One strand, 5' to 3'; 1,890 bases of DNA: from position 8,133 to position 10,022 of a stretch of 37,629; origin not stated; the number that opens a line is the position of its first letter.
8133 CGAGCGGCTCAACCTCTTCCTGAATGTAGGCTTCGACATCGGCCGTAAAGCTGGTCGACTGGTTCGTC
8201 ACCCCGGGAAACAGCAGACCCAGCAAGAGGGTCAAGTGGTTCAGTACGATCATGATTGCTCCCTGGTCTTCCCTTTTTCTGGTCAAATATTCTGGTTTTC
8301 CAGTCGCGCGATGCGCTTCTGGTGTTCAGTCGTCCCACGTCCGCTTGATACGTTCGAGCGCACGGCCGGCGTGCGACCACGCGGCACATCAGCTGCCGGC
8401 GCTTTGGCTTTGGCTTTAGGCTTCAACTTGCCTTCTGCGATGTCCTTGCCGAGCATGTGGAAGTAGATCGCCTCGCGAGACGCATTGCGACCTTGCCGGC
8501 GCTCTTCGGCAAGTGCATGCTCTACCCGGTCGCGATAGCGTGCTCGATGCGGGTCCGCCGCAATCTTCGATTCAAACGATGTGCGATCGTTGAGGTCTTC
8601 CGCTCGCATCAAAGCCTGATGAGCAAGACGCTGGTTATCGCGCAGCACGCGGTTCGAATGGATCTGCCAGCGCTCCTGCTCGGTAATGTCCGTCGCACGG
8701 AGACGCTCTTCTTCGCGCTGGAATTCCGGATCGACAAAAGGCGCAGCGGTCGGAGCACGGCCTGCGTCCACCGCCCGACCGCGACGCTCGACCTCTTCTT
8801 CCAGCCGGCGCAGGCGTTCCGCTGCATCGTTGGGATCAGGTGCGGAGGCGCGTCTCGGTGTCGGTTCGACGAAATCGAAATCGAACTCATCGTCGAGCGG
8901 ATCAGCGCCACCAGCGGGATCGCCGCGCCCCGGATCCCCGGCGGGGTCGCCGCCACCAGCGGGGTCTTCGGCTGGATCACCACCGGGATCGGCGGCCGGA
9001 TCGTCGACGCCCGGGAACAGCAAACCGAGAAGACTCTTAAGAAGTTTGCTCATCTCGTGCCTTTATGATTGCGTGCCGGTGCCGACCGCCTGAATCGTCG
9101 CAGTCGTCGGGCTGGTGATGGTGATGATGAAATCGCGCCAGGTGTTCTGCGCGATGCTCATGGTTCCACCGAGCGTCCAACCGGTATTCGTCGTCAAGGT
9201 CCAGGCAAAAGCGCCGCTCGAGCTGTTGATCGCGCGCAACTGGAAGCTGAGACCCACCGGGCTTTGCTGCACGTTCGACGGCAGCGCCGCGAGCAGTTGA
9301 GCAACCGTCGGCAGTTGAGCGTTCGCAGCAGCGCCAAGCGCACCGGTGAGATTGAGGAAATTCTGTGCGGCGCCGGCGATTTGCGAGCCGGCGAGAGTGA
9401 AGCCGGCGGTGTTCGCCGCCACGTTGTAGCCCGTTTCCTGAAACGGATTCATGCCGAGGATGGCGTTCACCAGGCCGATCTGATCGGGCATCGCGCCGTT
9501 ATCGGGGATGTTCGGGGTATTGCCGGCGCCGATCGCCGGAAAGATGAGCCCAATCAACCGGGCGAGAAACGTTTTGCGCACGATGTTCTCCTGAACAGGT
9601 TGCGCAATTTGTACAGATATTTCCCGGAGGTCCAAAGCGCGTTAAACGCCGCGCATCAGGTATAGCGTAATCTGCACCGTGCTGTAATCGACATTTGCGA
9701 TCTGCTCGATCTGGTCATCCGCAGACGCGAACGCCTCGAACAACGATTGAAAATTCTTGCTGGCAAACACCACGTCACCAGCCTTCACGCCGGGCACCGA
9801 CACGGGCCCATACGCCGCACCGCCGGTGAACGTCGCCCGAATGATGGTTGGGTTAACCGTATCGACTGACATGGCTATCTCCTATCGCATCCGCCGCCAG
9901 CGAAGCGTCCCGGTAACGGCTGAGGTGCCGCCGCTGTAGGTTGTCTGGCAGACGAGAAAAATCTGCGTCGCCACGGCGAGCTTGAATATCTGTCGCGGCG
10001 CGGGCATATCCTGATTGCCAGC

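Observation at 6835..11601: Three consecutive head proteins share one N-terminal leader peptide, next to a portal-coupled HExxH mini-protease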

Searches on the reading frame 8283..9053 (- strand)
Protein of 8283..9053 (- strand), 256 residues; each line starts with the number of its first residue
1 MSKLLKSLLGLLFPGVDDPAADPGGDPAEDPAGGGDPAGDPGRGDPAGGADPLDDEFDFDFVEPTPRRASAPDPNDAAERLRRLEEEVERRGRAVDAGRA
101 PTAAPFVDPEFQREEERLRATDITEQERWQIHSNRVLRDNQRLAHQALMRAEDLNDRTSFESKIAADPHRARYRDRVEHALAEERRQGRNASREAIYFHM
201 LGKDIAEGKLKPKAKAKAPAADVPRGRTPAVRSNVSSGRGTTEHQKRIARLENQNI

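Call 3: search_protein_families(library=pfam, proteins=[window:8283-9053:-], max_evalue=0.1)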
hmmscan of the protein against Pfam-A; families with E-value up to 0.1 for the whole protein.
window:8283-9053:- (256 aa): 0 families

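Call 4: search_protein_families(library=phrogs, proteins=[window:8283-9053:-], max_evalue=0.01)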
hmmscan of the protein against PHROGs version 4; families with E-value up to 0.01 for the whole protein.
window:8283-9053:- (256 aa): 0 families

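Call 71: search_protein_families(library=ncbifam, proteins=[window:8283-9053:-], max_evalue=0.01)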
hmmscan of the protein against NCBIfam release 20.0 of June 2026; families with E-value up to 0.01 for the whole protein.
window:8283-9053:- (256 aa): 0 families

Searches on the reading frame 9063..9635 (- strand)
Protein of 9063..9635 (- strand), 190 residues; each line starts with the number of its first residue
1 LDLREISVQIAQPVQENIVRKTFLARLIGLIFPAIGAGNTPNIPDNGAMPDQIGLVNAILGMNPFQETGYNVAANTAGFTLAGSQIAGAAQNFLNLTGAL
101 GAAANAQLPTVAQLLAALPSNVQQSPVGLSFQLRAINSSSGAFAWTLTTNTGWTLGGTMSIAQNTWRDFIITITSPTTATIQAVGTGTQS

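Call 3: search_protein_families(library=pfam, proteins=[window:9063-9635:-], max_evalue=0.1)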
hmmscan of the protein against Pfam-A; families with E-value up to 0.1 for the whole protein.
window:9063-9635:- (190 aa): 1 family
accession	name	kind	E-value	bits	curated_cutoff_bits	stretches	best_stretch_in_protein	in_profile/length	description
PF25499.1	Beta-prop_pof12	-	0.0086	15.5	27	1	108-166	179-237/445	F-box protein pof12 beta-propeller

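Call 4: search_protein_families(library=phrogs, proteins=[window:9063-9635:-], max_evalue=0.01)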
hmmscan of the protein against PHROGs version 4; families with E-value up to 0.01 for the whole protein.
window:9063-9635:- (190 aa): 1 family
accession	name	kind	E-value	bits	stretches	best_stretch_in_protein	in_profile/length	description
phrog_673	-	head and packaging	2.9e-05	25.2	1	67-177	137-244/260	head scaffolding protein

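Call 59: find_homologous_proteins(query=window:9063-9578:-, max_evalue=0.001)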
Query window:9063-9578:- (171 aa): 200 proteins with E <= 0.001 among 648 candidates; the best 120 are listed.
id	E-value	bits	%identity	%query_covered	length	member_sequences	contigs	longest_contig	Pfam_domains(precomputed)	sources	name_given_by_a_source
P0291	5.0e-101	353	100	100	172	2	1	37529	-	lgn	-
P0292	6.3e-88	311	87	100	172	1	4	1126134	-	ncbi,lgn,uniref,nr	ncbi:hypothetical protein [Paraburkholderia kururiensis]|uniref:hypothetical protein n=1 Tax=Parabur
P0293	3.0e-87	309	86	100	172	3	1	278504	-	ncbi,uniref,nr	ncbi:hypothetical protein [Burkholderia sp. BE12]|uniref:hypothetical protein n=1 Tax=Burkholderia s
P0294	2.1e-86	306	87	100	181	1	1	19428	-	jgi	jgi:hypothetical protein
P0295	1.9e-85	303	85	100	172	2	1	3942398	-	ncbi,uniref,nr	ncbi:hypothetical protein [Burkholderia anthina]|uniref:hypothetical protein n=1 Tax=Burkholderia an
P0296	2.5e-85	302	86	100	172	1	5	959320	-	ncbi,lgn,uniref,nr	ncbi:hypothetical protein [Paraburkholderia tropica]|uniref:Uncharacterized protein n=1 Tax=Paraburk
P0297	2.4e-84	299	84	100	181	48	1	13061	-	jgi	jgi:hypothetical protein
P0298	4.7e-84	298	84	100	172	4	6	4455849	-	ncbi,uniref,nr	ncbi:hypothetical protein E2553_00235 [Paraburkholderia dipogonis]|uniref:Uncharacterized protein n=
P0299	6.8e-84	298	82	100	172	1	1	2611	-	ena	-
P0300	6.5e-83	295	83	100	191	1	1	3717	-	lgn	-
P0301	2.5e-82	293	82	100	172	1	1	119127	-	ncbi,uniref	ncbi:hypothetical protein Q3A80_23485 [Burkholderia sp. SR8]|uniref:hypothetical protein n=1 Tax=Bur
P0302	1.1e-80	287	82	100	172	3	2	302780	-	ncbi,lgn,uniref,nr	ncbi:hypothetical protein C7399_109191 [Paraburkholderia tropica]|uniref:Uncharacterized protein n=1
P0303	1.6e-80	287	82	100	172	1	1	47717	-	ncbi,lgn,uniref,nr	ncbi:hypothetical protein [Paraburkholderia sp. Ac-20347]|uniref:hypothetical protein n=1 Tax=Parabu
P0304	3.1e-79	283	81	100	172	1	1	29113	-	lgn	-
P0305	2.7e-78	279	80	100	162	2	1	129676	-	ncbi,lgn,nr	ncbi:TPA: hypothetical protein QDB49_001211 [Burkholderia vietnamiensis]|nr:hypothetical protein [Bu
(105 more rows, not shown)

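Call 68: predict_structure(alignment_id=A2)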
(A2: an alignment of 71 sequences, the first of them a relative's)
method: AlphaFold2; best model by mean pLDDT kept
length: 172 residues; sequences in the alignment: 71
mean_pLDDT: 85.9   pTM: 0.73
mean pLDDT of the five models: 85.9, 85.8, 84.8, 84.6, 84.3
residues with pLDDT >= 90: 97; 70-90: 49; 50-70: 26; < 50: 0
segments of 3 or more residues with pLDDT < 50: none
pLDDT, mean of each block of 10 residues (from residue 1): 69 60 68 73 75 94 94 94 92 94 84 94 90 95 95 95 96 74
secondary structure, 60 per line:
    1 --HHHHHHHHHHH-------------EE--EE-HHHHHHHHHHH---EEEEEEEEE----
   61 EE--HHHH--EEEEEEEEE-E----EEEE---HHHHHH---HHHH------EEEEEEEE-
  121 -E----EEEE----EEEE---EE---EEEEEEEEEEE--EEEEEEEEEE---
elements in order: H3-13 H34-44 E48-56 H65-68 E71-79 E86-89 H93-98 H102-105 E112-119 E127-130 E135-138 E147-157 E160-169

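Call 71: search_protein_families(library=ncbifam, proteins=[window:9063-9578:-], max_evalue=0.01)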
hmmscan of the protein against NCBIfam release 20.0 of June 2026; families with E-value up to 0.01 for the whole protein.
window:9063-9578:- (171 aa): 0 families

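Call 72: fold_search(model_id=the predicted structure, library=pdb)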
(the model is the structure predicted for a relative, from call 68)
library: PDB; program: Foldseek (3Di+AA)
matches with E <= 10: 67; with E <= 0.001: 1
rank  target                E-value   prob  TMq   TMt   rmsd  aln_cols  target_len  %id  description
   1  9ny6_C                3.3e-04  1.00  0.36  0.24   9.7       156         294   12  Pseudomonas phage Pa223 capsid spike (released 2025-08-06)
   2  1r18                  1.7e+00  0.08  0.18  0.15   8.6        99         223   10  Drosophila protein isoaspartyl methyltransferase with S-adenosyl-L-homocysteine (released 2003-12-09)
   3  7v77_A                2.0e+00  0.01  0.07  0.02  14.2        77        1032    8  Cryo-EM structure of SARS-CoV-2 S-Beta variant (B.1.351), uncleavable form, two RBD-up conformation (released 2021-10-06)
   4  8heb_B                2.7e+00  0.01  0.08  0.02  14.9        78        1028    8  SARS-CoV-2 Spike trimer in complex with RmAb 9H1 Fab in the class 1 conformation (released 2023-04-26)
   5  7v8c_C                3.1e+00  0.01  0.07  0.02  14.2        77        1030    8  Cryo-EM structure of SARS-CoV-2 S-Beta variant (B.1.351), Cleavable form, one RBD-up conformation (released 2021-10-06)
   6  5ldo_C                3.3e+00  0.10  0.15  0.15   4.4        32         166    6  Crystal structure of E.coli LigT complexed with 3'-AMP (released 2017-01-18)
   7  5ldq_B                3.7e+00  0.07  0.14  0.14   5.6        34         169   12  Crystal structure of E.coli LigT complexed with NADP+ (released 2017-01-18)
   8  3kw2_B                3.7e+00  0.05  0.13  0.10  11.9        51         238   12  Crystal structure of probable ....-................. from Porphyromonas gingivalis (released 2010-01-19)
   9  5dof_D                3.7e+00  0.03  0.12  0.13   6.9        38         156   10  Crystal structure of Tetrahymena p19 (released 2015-11-25)
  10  3kw2_A                3.9e+00  0.04  0.13  0.10  11.7        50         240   12  Crystal structure of probable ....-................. from Porphyromonas gingivalis (released 2010-01-19)
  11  5doi_A                3.9e+00  0.02  0.10  0.11   7.1        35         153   11  Crystal structure of Tetrahymena p45N and p19 (released 2015-11-25)
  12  4gn3_L                4.2e+00  0.04  0.17  0.24   9.0        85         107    9  OBody AM1L10 bound to hen egg-white lysozyme (released 2013-08-21)
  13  5ldm_A                4.4e+00  0.06  0.14  0.14   5.6        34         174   12  Crystal structure of E.coli LigT complexed with 2'-AMP (released 2017-01-18)
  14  1i1n                  4.7e+00  0.03  0.16  0.13   9.0        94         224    8  HUMAN PROTEIN L-ISOASPARTATE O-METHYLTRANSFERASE WITH S-ADENOSYL HOMOCYSTEINE (released 2002-03-13)
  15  6mzn                  4.7e+00  0.02  0.17  0.11  10.0        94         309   12  Zebrafish betaglycan orphan domain structure from tetragonal crystal form (released 2019-08-21)
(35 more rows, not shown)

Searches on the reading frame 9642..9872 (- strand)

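Call 3: search_protein_families(library=pfam, proteins=[window:9642-9872:-], max_evalue=0.1)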
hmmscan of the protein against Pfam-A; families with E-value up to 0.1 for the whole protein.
window:9642-9872:- (76 aa): 1 family
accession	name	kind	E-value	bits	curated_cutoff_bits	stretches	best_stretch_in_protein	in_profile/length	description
PF07889.17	DUF1664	-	0.089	13.3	34.6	0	9-59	6-54/124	Protein of unknown function (DUF1664)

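Call 4: search_protein_families(library=phrogs, proteins=[window:9642-9872:-], max_evalue=0.01)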
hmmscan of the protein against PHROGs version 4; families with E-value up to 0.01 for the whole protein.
window:9642-9872:- (76 aa): 0 families
